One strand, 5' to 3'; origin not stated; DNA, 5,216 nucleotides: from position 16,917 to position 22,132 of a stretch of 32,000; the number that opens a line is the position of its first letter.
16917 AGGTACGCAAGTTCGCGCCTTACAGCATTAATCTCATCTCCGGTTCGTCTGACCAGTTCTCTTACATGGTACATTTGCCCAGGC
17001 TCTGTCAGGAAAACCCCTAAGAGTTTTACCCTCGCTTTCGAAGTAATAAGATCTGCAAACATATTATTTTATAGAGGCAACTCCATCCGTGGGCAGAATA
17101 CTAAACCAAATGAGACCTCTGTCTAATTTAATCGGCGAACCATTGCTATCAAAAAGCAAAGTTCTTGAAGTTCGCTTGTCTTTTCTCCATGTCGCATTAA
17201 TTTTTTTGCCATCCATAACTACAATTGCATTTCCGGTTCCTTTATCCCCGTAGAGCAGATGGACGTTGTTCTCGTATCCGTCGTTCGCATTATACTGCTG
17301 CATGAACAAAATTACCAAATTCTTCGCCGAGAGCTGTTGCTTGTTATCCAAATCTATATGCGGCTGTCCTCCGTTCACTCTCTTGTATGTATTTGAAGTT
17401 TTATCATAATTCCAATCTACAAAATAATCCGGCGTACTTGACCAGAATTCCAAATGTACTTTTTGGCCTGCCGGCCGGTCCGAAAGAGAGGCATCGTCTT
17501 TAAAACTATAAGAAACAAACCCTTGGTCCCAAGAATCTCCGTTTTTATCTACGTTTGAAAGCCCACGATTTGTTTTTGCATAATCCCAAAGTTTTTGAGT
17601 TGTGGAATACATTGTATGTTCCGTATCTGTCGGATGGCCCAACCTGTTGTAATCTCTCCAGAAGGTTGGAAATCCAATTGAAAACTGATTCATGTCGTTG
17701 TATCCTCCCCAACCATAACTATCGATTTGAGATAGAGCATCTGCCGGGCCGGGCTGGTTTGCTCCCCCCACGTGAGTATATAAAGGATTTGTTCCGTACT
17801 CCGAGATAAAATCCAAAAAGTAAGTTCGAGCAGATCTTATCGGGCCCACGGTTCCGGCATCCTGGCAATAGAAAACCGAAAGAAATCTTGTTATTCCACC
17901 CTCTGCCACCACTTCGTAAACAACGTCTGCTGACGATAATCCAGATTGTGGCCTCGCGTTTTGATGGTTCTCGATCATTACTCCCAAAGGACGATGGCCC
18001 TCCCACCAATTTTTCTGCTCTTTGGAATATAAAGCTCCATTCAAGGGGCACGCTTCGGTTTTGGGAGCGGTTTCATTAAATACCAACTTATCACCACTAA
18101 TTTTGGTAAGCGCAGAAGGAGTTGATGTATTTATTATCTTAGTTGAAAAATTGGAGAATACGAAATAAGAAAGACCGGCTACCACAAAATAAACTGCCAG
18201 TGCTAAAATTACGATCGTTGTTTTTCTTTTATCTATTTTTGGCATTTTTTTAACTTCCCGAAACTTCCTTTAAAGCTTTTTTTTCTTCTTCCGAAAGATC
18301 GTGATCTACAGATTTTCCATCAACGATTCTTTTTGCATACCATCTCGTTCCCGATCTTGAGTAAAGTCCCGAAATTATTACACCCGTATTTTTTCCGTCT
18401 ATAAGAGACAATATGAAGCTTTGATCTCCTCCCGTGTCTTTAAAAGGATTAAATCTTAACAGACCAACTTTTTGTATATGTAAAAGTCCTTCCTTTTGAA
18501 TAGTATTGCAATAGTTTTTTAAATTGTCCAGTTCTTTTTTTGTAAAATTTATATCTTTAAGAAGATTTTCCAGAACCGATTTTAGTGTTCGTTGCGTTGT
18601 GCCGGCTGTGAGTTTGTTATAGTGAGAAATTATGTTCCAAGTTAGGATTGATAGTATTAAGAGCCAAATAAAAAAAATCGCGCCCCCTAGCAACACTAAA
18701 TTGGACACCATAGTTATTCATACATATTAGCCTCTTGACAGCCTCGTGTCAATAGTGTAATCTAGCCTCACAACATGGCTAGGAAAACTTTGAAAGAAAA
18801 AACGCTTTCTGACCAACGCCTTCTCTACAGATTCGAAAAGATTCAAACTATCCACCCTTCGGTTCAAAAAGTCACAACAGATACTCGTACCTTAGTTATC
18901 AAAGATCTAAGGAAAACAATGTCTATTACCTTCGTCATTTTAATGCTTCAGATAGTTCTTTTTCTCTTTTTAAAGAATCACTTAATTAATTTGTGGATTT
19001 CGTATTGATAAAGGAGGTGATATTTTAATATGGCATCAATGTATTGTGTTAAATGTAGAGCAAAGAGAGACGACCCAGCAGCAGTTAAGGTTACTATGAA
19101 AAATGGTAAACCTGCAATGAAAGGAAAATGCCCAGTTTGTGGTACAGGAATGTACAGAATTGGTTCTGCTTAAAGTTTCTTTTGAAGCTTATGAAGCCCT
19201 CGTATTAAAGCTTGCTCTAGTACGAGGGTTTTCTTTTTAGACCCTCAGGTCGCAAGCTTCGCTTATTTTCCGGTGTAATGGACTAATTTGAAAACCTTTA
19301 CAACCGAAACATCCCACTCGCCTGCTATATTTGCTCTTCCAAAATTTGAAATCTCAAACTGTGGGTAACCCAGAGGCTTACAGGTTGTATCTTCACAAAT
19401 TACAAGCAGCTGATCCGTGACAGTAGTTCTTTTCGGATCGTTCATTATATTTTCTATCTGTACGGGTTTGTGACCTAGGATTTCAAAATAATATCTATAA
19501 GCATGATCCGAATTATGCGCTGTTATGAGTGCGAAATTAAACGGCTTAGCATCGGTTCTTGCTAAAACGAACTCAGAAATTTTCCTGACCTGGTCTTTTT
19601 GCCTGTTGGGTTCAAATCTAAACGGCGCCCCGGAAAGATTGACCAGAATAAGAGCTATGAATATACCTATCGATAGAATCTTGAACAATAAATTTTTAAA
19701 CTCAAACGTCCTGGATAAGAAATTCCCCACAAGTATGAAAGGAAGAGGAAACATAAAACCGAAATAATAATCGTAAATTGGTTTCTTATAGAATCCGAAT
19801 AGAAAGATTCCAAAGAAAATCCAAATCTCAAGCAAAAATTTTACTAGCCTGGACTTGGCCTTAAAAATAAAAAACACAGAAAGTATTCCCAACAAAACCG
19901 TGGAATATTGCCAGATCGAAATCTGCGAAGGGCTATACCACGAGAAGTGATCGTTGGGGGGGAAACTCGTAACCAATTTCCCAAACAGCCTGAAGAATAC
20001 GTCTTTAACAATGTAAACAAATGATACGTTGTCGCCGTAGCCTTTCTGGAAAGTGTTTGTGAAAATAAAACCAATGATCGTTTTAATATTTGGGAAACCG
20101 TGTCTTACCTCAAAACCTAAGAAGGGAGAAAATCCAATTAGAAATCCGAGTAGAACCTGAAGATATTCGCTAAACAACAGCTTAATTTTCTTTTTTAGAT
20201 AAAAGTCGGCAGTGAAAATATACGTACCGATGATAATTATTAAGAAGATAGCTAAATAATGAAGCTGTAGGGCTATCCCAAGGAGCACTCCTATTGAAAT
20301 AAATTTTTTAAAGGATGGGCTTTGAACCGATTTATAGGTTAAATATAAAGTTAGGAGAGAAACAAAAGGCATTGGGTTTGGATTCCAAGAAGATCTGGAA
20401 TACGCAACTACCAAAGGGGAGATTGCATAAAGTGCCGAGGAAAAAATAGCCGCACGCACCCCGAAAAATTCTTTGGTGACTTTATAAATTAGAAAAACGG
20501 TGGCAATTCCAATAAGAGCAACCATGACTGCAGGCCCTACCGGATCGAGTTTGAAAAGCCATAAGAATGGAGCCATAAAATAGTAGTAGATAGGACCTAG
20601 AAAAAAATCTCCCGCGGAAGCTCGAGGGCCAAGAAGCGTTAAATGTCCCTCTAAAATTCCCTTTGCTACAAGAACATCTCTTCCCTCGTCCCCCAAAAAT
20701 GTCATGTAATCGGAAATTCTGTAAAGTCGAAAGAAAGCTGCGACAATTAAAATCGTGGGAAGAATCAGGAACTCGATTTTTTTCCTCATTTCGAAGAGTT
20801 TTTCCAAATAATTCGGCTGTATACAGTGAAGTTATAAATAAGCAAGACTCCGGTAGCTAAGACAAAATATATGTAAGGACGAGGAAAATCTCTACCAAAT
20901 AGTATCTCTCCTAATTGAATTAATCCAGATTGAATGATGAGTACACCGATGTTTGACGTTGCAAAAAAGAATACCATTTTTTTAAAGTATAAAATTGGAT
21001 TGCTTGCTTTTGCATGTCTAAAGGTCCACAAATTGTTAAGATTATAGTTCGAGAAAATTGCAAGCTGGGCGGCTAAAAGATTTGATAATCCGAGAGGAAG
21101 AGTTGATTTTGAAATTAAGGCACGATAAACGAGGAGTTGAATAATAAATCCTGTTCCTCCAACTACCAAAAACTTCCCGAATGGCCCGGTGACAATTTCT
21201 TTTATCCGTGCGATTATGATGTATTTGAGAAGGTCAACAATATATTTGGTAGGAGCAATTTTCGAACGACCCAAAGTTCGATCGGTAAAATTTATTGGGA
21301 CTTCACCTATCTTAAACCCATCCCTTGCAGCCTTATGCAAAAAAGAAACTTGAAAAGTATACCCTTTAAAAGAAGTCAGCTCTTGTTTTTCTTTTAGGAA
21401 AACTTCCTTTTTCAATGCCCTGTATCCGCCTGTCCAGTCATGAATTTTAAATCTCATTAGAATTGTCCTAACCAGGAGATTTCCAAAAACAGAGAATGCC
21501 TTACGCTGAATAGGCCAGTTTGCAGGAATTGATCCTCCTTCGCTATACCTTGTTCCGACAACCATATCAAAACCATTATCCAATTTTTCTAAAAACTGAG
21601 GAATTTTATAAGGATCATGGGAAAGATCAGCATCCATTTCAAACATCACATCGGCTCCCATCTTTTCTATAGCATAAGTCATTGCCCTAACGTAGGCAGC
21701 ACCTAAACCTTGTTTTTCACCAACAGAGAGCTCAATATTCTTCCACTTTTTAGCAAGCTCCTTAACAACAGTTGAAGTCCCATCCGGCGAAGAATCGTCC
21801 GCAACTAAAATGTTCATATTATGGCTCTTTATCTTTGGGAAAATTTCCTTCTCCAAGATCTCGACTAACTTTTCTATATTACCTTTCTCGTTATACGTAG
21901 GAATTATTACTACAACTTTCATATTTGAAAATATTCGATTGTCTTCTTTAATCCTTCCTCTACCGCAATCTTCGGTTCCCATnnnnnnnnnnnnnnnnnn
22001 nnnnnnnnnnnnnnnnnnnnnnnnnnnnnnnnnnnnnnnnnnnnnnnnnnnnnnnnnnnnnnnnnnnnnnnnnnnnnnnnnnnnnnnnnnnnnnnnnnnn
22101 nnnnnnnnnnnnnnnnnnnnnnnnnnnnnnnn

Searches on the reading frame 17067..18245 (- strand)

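Call 54: search_protein_families(library=pfam, proteins=[window:17067-18245:-], max_evalue=0.00001)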
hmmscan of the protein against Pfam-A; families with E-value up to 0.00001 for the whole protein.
window:17067-18245:- (393 aa): 2 families
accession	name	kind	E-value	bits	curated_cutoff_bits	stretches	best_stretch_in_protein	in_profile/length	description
PF11258.13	DUF3048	-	2.6e-35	122.2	25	1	82-226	12-145/148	Protein of unknown function (DUF3048) N-terminal domain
PF17479.7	DUF3048_C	-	6.8e-24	84.9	25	1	271-380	9-113/114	Protein of unknown function (DUF3048) C-terminal domain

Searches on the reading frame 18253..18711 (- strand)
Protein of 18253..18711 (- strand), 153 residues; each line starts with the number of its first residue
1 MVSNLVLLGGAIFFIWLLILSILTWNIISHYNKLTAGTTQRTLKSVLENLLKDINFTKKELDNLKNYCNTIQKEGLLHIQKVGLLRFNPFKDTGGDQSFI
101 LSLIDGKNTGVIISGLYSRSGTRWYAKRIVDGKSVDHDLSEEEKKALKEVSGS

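Call 54: search_protein_families(library=pfam, proteins=[window:18253-18711:-], max_evalue=0.00001)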
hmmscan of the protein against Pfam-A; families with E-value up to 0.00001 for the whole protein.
window:18253-18711:- (153 aa): 1 family
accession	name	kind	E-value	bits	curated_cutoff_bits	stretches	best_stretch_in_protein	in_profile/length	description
PF14584.11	DUF4446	-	5.5e-35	121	27.4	1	11-149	11-148/150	Protein of unknown function (DUF4446)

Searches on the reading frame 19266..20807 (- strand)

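Call 35: search_protein_families(library=pfam, proteins=[window:19266-20807:-], max_evalue=0.00001)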
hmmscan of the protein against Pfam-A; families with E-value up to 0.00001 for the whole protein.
window:19266-20807:- (514 aa): 1 family
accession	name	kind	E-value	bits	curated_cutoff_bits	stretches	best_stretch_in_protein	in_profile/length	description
PF13231.12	PMT_2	-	2e-16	61.1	26.1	1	72-230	4-158/160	Dolichyl-phosphate-mannose-protein mannosyltransferase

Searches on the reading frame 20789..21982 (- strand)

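Call 35: search_protein_families(library=pfam, proteins=[window:20789-21982:-], max_evalue=0.00001)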
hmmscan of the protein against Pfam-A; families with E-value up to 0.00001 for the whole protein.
window:20789-21982:- (398 aa): 2 families
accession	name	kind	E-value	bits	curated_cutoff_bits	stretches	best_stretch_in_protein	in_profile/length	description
PF00535.33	Glycos_transf_2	-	2.9e-25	89.6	23.3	1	25-195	2-164/168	Glycosyl transferase family 2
PF04138.20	GtrA_DPMS_TM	-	9.2e-14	52.1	26.1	1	270-393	1-117/117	GtrA/DPMS, transmembrane domain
